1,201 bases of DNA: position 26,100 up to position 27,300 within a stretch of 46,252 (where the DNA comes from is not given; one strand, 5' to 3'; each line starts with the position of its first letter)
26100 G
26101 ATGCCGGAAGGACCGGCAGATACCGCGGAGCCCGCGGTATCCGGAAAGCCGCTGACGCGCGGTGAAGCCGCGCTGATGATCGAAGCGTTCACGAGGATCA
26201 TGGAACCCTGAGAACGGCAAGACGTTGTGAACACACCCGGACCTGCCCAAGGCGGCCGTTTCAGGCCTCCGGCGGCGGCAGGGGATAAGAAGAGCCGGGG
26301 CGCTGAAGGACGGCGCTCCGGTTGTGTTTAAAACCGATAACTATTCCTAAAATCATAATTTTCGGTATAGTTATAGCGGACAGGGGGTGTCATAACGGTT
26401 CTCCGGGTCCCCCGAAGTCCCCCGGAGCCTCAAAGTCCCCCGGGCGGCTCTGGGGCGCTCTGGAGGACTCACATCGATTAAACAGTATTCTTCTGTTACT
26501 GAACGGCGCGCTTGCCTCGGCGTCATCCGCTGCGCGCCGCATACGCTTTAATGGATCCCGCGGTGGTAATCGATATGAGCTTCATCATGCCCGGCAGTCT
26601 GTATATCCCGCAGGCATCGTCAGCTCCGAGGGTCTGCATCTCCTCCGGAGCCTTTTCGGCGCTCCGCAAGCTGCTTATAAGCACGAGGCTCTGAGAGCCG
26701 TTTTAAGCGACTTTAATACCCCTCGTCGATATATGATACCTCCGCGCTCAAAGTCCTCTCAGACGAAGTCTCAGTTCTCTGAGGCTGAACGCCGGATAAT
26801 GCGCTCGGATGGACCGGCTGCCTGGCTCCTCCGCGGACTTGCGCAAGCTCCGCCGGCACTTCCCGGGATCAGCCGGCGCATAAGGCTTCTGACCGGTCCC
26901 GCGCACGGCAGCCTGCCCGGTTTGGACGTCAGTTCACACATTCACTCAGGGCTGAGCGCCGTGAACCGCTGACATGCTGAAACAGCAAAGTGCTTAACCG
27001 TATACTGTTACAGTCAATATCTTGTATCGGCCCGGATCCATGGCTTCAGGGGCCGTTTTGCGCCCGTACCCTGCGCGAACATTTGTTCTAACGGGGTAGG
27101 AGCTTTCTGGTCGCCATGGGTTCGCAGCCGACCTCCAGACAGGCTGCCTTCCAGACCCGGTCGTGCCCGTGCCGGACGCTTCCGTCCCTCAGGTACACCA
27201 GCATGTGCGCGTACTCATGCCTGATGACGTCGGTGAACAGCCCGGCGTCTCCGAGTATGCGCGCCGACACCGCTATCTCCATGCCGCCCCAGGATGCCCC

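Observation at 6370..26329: Sigma / two-TM partner / PrsW-type protease operon sits directly in front of a 16.5-kb giant-exoprotein plus SLH-subtilase operon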

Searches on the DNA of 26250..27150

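Call 63: search_rna_families(source=window, start=26250, end=27150, threshold=evalue, max_evalue=1)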
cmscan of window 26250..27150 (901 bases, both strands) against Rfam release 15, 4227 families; matches with E-value up to 1: 0.
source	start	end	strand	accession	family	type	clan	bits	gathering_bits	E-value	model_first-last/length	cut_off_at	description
